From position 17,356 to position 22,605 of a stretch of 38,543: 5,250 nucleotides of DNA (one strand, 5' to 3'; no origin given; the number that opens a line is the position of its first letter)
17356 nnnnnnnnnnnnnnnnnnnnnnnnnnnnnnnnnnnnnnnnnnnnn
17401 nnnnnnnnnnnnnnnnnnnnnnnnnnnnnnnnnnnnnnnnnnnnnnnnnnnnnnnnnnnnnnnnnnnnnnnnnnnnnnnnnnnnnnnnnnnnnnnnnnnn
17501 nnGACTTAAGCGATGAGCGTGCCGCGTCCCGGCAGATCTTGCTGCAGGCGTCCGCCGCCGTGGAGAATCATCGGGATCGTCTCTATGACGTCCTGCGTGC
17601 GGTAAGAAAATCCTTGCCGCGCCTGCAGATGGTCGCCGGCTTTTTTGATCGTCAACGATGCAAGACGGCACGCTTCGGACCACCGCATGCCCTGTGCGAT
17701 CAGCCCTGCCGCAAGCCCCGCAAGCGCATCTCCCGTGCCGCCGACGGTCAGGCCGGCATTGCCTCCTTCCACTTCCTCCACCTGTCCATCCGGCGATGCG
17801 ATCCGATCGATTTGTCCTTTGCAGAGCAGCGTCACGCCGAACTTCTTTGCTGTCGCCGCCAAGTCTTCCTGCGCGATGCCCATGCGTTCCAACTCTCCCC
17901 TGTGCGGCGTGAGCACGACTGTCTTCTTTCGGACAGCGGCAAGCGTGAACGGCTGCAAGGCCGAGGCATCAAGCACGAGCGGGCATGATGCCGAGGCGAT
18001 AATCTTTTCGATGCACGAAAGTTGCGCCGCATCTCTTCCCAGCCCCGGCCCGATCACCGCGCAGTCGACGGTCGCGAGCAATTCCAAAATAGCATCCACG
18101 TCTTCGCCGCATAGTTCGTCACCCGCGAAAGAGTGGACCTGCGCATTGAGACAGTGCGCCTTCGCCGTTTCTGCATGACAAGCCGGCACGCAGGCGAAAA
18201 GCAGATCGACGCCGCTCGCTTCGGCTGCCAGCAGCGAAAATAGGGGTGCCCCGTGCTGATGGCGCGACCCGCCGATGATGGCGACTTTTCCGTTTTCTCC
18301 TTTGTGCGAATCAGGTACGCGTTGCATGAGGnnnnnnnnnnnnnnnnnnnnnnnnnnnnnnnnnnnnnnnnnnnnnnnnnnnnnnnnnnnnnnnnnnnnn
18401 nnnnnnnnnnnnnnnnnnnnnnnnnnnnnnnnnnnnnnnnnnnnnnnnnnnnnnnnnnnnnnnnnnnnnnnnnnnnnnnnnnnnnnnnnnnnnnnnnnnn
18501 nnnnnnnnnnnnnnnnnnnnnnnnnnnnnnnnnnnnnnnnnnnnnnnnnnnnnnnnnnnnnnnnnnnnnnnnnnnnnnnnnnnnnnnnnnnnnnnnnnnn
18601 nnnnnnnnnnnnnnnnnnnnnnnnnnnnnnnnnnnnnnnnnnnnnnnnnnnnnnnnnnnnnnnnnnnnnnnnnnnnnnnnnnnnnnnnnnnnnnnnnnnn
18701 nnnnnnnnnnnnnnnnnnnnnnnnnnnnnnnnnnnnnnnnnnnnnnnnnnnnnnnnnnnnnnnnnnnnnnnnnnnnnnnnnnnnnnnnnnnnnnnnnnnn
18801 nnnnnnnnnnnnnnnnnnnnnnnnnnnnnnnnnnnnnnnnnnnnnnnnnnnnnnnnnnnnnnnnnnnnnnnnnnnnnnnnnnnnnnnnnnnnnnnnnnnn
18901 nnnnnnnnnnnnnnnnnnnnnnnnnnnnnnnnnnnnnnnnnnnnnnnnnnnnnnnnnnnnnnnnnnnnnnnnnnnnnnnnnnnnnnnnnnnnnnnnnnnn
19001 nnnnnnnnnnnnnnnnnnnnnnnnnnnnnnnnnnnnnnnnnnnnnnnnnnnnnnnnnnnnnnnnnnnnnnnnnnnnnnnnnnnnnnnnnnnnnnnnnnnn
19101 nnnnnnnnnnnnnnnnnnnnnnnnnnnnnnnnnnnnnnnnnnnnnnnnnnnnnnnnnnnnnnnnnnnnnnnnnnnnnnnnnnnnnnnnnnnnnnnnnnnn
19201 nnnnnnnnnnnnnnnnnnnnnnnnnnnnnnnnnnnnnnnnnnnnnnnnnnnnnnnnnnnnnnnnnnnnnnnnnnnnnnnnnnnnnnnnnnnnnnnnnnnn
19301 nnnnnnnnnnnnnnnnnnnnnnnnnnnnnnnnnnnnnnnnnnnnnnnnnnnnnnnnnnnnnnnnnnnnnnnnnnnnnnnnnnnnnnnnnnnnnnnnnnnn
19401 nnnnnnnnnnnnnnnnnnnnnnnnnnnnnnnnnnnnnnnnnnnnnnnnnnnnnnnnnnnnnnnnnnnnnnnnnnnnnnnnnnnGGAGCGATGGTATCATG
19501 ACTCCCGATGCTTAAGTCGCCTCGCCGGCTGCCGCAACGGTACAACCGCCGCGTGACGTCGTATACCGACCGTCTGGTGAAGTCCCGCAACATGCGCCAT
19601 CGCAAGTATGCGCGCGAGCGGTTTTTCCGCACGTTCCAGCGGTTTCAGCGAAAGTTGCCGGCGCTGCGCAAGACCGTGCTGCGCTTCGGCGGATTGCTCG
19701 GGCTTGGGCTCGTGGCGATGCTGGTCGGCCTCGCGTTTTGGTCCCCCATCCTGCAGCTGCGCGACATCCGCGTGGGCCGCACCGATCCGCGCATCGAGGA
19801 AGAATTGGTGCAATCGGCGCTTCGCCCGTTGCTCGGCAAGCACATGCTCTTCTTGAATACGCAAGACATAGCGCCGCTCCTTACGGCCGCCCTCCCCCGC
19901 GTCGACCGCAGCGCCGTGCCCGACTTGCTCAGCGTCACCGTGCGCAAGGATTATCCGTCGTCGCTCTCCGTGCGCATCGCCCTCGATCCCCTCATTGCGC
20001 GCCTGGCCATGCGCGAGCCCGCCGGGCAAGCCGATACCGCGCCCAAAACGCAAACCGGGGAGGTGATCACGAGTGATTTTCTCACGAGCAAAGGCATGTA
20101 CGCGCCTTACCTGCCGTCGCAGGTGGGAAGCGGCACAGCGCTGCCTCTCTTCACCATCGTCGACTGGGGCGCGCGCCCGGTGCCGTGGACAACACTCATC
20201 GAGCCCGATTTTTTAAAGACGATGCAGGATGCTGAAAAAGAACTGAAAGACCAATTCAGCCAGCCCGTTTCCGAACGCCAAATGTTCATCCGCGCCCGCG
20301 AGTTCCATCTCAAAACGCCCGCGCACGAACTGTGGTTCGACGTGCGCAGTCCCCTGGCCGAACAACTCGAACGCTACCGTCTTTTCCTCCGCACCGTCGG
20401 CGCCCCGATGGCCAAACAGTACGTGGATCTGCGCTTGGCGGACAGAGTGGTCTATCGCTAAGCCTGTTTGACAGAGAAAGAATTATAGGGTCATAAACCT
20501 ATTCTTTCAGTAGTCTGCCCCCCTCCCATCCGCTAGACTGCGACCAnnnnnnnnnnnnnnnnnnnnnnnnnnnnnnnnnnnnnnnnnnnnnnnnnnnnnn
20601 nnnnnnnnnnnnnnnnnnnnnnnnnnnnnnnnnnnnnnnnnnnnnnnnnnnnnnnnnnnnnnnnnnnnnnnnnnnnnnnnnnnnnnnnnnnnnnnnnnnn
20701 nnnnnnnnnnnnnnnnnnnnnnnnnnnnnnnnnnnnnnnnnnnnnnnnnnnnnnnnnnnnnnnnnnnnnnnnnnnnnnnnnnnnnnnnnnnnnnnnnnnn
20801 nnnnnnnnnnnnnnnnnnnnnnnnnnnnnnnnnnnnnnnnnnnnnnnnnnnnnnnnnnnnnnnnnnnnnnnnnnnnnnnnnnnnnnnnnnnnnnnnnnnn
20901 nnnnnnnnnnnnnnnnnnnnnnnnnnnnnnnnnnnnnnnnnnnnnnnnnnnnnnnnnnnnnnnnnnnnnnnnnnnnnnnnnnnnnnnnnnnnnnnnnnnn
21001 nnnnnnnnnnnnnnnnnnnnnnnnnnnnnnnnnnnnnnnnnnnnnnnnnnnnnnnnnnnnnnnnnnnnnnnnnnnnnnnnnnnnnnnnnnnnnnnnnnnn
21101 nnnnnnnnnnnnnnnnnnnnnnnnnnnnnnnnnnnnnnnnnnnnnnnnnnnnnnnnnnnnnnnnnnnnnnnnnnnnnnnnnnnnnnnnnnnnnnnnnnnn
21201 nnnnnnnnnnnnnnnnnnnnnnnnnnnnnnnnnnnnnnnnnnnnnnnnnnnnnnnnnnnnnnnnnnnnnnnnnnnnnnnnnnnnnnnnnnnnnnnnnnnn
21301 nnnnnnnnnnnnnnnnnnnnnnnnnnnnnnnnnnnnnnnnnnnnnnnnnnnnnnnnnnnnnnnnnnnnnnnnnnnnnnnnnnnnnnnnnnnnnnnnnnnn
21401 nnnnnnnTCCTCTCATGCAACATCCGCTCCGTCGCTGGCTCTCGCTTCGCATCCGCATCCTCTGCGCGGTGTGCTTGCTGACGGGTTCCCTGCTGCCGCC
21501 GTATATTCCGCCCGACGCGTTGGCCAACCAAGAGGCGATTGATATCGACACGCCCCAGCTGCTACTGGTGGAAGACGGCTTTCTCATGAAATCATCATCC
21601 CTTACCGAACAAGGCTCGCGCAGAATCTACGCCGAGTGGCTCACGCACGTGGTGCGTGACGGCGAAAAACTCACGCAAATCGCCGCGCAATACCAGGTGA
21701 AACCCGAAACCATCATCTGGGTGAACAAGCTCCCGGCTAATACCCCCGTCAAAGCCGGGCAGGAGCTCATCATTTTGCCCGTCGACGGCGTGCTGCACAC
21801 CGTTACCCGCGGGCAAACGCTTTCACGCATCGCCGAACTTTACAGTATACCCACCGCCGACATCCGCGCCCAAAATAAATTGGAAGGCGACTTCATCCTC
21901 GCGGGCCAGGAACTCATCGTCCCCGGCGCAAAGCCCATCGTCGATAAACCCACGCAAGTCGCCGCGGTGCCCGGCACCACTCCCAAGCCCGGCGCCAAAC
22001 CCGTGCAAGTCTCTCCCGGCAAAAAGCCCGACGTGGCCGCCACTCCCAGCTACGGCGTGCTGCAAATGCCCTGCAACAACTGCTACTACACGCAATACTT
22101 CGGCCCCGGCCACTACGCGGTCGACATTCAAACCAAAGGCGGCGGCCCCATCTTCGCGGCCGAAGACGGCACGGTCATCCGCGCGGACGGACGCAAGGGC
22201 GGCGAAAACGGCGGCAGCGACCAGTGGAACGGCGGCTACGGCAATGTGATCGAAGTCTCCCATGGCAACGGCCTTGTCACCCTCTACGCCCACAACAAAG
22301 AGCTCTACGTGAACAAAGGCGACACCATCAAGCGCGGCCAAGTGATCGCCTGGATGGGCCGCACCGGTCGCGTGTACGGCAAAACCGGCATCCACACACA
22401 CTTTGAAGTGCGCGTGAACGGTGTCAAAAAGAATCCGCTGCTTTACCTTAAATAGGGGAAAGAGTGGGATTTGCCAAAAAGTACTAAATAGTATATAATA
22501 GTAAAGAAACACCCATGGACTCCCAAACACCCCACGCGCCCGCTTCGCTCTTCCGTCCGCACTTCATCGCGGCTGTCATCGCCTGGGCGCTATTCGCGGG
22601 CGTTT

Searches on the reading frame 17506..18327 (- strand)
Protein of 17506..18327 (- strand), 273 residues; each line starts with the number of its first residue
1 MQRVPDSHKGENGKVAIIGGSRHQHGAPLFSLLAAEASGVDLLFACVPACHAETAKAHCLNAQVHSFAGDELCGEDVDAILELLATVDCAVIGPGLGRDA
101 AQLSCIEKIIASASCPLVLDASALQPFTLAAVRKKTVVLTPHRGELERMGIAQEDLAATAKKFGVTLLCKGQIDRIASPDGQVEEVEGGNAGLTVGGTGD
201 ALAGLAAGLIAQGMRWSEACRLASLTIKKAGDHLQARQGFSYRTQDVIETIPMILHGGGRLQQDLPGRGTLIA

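Call 18: search_protein_families(library=pfam, proteins=[window:17506-18327:-], max_evalue=0.001)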
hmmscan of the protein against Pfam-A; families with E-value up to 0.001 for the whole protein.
window:17506-18327:- (273 aa): 1 family
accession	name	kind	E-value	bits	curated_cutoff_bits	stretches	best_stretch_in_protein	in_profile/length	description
PF01256.23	Carb_kinase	-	8.6e-44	150.2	27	1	15-252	1-241/242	NAD(P)H-hydrate dehydratase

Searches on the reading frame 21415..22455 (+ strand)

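Call 18: search_protein_families(library=pfam, proteins=[window:21415-22455:+], max_evalue=0.001)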
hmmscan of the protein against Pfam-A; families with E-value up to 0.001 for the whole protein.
window:21415-22455:+ (346 aa): 4 families
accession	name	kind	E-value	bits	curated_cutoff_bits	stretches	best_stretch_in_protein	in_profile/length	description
PF01551.29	Peptidase_M23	-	2.2e-24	85.9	28.7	1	232-341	2-96/96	Peptidase family M23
PF01476.26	LysM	-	4.2e-20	71.8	20.9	2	128-170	1-43/43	LysM domain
PF23473.1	LysM3_LYK4_5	-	5.4e-06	26.8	29.3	0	76-109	3-36/48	LYK4/5 LysM3 domain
PF23446.1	LysM1_NFP_LYK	-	8.6e-05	23.8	36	0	85-120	17-53/60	NFP/LYK LysM1 domain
